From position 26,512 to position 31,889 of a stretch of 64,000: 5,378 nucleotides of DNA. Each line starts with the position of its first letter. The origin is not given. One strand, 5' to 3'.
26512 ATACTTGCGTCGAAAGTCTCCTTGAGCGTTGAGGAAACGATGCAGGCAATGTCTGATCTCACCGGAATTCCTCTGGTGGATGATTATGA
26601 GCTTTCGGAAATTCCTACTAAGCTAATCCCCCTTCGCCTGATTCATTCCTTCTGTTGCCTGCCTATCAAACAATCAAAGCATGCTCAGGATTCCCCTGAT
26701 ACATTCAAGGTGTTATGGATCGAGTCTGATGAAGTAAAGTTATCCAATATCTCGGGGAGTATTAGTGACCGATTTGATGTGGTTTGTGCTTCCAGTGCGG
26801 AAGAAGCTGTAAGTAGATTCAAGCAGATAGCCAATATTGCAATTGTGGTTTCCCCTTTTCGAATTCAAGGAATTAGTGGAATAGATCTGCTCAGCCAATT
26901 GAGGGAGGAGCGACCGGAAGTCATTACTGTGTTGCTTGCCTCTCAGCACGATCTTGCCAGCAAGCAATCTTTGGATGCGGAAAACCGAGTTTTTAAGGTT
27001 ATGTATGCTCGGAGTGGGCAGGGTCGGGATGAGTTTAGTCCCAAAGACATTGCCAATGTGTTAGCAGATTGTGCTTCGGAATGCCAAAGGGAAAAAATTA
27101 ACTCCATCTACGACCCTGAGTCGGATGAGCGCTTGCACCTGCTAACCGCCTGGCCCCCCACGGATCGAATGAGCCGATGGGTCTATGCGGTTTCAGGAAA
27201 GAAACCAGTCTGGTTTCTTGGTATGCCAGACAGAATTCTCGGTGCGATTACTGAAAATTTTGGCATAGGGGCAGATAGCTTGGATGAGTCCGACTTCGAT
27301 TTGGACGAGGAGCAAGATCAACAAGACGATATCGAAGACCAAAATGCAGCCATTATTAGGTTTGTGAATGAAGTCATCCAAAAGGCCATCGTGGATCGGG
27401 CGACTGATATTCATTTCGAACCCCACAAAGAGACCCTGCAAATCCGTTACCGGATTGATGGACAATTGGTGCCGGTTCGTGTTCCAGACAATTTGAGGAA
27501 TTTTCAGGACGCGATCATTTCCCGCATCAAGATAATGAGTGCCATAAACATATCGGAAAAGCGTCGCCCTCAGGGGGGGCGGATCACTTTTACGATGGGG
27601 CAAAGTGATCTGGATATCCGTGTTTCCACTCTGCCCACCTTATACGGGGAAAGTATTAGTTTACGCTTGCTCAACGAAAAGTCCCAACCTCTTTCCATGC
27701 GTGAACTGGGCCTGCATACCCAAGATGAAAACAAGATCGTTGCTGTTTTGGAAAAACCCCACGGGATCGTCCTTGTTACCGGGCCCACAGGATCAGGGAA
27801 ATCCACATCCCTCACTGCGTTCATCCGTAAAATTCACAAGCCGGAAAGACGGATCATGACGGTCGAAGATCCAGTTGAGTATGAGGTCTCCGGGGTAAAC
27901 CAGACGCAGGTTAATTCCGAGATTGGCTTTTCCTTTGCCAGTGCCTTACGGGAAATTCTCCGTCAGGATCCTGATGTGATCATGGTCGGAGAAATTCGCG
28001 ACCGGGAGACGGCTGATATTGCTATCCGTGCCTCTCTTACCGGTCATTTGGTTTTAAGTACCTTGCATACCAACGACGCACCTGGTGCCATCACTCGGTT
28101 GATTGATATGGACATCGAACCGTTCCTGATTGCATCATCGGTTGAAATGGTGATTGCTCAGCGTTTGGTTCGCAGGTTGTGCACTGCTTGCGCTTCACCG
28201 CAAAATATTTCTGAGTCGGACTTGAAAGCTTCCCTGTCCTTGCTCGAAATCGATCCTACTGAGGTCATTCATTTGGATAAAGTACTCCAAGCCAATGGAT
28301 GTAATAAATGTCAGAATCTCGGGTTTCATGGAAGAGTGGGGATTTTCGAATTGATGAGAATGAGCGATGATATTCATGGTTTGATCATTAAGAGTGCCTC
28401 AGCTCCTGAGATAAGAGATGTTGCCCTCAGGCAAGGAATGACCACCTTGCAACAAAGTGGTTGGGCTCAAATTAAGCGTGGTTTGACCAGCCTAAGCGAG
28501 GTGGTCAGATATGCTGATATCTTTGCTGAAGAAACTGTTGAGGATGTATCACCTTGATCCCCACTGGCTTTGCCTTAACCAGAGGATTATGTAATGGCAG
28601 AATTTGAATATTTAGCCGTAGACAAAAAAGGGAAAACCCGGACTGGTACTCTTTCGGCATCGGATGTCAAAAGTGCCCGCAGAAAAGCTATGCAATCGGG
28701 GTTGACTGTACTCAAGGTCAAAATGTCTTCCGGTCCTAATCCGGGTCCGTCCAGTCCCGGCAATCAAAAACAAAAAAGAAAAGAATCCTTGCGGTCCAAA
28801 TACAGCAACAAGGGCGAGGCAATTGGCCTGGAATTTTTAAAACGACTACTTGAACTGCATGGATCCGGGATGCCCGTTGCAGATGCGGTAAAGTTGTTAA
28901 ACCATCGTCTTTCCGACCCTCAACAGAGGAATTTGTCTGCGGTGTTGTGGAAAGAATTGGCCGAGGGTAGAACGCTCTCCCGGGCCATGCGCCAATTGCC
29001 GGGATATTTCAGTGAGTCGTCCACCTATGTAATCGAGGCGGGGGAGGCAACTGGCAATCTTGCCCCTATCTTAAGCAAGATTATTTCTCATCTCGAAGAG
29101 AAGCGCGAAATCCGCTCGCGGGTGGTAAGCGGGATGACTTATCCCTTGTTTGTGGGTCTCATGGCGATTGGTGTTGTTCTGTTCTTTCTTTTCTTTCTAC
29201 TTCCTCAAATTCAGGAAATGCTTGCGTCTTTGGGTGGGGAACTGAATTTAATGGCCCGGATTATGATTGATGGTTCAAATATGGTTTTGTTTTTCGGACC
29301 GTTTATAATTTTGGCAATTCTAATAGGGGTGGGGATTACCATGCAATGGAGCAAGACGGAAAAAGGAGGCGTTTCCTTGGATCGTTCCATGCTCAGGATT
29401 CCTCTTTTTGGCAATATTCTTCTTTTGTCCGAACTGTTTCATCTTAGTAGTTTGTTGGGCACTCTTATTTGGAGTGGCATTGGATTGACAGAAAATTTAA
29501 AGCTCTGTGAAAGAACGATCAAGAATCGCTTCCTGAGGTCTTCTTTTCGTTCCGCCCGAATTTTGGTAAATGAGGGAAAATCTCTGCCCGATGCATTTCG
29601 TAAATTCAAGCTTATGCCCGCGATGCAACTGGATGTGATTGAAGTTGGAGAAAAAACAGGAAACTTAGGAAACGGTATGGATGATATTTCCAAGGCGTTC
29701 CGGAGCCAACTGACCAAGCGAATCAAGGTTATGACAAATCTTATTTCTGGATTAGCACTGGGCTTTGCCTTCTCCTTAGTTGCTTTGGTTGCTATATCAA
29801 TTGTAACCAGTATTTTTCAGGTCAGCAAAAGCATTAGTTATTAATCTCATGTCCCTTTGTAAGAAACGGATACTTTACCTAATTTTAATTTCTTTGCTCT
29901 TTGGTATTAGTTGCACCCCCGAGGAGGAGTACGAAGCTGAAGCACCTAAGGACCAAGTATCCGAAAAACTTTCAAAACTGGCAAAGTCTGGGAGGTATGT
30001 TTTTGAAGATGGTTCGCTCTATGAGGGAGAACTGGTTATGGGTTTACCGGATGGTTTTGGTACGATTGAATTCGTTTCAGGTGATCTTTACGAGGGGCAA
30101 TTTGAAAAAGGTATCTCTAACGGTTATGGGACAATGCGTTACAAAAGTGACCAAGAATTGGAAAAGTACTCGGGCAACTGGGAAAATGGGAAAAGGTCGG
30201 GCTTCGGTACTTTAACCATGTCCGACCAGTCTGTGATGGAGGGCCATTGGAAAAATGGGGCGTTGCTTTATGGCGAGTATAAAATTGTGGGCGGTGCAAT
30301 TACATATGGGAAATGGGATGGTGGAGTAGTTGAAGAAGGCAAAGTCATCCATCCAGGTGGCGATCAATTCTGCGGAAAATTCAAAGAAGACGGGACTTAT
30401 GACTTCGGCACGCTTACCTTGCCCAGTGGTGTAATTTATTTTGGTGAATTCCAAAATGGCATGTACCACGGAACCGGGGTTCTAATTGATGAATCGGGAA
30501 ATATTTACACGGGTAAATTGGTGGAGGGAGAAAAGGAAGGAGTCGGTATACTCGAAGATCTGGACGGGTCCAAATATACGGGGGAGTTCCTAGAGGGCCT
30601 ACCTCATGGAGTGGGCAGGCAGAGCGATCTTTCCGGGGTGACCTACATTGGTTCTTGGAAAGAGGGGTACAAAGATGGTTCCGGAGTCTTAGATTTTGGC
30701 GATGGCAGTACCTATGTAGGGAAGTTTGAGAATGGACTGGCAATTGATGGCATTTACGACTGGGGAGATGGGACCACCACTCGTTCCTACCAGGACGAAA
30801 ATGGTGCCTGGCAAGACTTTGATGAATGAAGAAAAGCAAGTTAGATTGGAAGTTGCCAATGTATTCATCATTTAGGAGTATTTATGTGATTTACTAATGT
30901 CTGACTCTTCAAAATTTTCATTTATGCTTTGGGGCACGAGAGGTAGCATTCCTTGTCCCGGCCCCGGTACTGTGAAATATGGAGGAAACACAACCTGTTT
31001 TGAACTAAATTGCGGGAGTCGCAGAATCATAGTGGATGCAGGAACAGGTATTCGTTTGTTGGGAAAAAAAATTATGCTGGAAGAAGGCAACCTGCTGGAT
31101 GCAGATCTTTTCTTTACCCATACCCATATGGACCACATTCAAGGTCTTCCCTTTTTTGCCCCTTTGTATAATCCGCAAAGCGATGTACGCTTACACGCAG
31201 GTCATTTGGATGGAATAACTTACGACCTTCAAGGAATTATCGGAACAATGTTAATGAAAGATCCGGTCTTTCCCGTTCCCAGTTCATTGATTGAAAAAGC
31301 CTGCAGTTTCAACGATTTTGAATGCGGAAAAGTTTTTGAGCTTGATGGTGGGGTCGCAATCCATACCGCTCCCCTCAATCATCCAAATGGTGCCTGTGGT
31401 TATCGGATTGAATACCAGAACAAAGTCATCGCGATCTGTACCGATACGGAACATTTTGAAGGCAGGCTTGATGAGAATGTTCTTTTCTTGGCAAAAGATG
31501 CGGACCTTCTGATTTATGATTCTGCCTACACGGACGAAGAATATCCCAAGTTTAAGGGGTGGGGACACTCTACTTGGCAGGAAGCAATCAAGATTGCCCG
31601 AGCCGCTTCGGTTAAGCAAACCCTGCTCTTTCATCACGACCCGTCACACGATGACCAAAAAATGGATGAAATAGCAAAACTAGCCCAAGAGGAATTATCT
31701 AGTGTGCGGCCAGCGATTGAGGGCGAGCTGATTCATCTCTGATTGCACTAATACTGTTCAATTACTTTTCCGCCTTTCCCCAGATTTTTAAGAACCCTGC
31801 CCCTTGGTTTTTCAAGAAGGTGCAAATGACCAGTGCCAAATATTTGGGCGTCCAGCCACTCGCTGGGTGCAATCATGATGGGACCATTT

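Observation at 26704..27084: CheY-like pseudo-receiver domain inserted inside the N-terminal domain of the secretion ATPase GspE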

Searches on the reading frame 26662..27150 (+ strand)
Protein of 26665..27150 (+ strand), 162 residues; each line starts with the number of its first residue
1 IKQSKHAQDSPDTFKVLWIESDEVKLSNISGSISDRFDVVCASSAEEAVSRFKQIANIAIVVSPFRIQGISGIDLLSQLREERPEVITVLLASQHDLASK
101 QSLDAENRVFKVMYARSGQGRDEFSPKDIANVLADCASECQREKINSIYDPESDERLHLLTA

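Call 3: search_protein_families(library=pfam, proteins=[window:26665-27150:+], max_evalue=1)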
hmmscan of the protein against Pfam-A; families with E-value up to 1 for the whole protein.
window:26665-27150:+ (162 aa): 1 family
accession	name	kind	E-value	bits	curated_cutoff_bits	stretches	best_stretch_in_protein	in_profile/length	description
PF00072.30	Response_reg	-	5.1e-05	23.9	30.2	1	17-98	2-83/111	Response regulator receiver domain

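Call 4: search_protein_families(library=ncbifam, proteins=[window:26665-27150:+], max_evalue=1)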
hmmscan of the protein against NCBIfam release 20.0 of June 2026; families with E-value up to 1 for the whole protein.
window:26665-27150:+ (162 aa): 28 families (the best 25 are shown)
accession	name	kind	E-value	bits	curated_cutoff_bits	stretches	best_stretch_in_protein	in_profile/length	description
NF053512.1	nitric_RR_NosR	exception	4.5e-08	32.5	400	1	35-99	21-84/422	response regulator c-di-GMP phosphodiesterase, NosR family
NF050064.1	BlResRespRegCbrR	equivalog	5.3e-05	22.3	600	1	35-104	146-217/415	bile resistance response regulator CbrR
NF006900.1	PRK09390.1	equivalog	0.00031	20.4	255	1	34-97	26-88/203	response regulator FixJ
NF033791.1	ActR_PrrA_rreg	equivalog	0.00098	19.1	250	1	16-98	4-86/173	ActR/PrrA/RegA family redox response regulator transcription factor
TIGR01818.1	ntrC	equivalog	0.0012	17.7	558.6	1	38-99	24-84/463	nitrogen regulation protein NR(I)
NF011695.0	PRK15115.1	equivalog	0.0016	17.3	763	1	33-95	27-88/445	two-component system response regulator GlrR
NF046020.1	HisKinCckABruc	equivalog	0.0027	15.6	1000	1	5-108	741-846/868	cell cycle histidine kinase CckA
NF052573.1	HisKinEspAMyxo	equivalog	0.0038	15.3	1400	1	14-88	633-707/755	serine histidine kinase EspA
NF007135.0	PRK09581.1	equivalog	0.0045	15.8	474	1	5-94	147-235/457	PleD family two-component system response regulator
NF052313.1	T9SS_RR_PorX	equivalog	0.0055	15.5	300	1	15-92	2-79/513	T9SS response regulator signal transducer PorX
NF007419.0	PRK09958.1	equivalog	0.0094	15.5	251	1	44-108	33-97/204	acid-sensing system DNA-binding response regulator EvgA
NF052574.1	HisKinEspCMyxo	equivalog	0.01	14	1200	1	33-89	685-741/785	serine histidine kinase EspC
NF011896.0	PRK15369.1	equivalog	0.011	15.4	242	1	16-106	6-99/211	two component system response regulator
TIGR02154.1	PhoB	equivalog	0.012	15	296.2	1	34-83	24-72/226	phosphate regulon transcriptional regulator PhoB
NF045505.1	RR_RssB_Pseudo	equivalog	0.013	14.5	700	1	15-93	7-85/394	two-component system response regulator RssB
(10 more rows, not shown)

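Call 32: find_homologous_proteins(query=window:26677-27129:+, max_evalue=0.01)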
Query window:26677-27129:+: 32 candidates shared short words with the query, none scored E <= 0.01.

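Call 38: find_related_loci(query=window:26662-27144:+, collection=metagenome_contigs, flank=3000)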
Query window:26662-27144:+ (161 aa) in metagenome_contigs; peptide patterns used: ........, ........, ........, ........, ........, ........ (x = any residue, [..] = any of these).
177 stretches matched a pattern, but none encodes a relative of the query by tblastn (E <= 1e-3).

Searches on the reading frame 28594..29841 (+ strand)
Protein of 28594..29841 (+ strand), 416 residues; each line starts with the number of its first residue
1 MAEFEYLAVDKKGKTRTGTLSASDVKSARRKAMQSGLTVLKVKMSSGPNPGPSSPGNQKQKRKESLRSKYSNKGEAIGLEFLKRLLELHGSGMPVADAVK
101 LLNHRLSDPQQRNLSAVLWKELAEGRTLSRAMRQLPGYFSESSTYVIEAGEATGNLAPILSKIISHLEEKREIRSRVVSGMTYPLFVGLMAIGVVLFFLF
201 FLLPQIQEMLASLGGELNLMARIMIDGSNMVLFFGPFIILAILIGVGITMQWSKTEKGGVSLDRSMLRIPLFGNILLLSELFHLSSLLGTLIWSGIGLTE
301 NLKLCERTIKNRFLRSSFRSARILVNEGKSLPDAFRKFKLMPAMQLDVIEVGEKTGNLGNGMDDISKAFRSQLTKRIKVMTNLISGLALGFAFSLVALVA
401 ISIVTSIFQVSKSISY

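Call 3: search_protein_families(library=pfam, proteins=[window:28594-29841:+], max_evalue=1)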
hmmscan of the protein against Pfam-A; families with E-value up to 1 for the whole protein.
window:28594-29841:+ (416 aa): 5 families
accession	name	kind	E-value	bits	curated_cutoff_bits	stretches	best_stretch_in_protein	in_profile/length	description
PF00482.28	T2SSF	-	1.9e-42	144.6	25.2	2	81-204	1-125/125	Type II secretion system (T2SS), protein F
PF13373.11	Dsc3_C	-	0.22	12.2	25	0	365-409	80-124/145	DSC E3 ubiquitin ligase complex subunit 3, C-terminal domain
PF09472.15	MtrF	-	0.33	10.8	22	0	379-402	37-59/62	Tetrahydromethanopterin S-methyltransferase, F subunit (MtrF)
PF12420.13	DUF3671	-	0.42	10.5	34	1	165-257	138-214/223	Fam-L, Fam-M like protein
PF01312.24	Bac_export_2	-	0.96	9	24.4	0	186-250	31-97/335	FlhB HrpN YscU SpaS Family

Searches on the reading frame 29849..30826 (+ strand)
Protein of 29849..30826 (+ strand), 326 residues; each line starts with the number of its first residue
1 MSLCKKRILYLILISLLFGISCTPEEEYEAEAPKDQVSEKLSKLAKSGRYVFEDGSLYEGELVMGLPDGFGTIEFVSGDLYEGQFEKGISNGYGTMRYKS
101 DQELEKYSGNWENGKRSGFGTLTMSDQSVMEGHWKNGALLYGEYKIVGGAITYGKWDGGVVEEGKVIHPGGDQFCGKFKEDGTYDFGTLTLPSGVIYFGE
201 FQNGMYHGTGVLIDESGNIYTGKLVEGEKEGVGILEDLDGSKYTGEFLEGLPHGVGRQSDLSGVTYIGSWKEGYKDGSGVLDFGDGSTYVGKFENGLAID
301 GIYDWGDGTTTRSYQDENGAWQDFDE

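Call 3: search_protein_families(library=pfam, proteins=[window:29849-30826:+], max_evalue=1)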
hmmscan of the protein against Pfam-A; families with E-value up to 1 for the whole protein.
window:29849-30826:+ (326 aa): 1 family
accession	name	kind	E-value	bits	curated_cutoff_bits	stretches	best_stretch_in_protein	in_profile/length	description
PF02493.26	MORN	-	7.4e-31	104.6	22.5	6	107-128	1-22/23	MORN repeat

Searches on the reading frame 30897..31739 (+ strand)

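Call 18: search_protein_families(library=pfam, proteins=[window:30897-31739:+], max_evalue=0.01)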
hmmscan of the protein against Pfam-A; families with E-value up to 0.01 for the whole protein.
window:30897-31739:+ (281 aa): 2 families
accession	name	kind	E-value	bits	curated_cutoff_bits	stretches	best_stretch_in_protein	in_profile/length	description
PF12706.13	Lactamase_B_2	-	1e-20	74.6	27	1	42-247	1-200/200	Beta-lactamase superfamily domain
PF00753.33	Lactamase_B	-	0.00015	22.2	22.7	1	40-195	14-161/196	Metallo-beta-lactamase superfamily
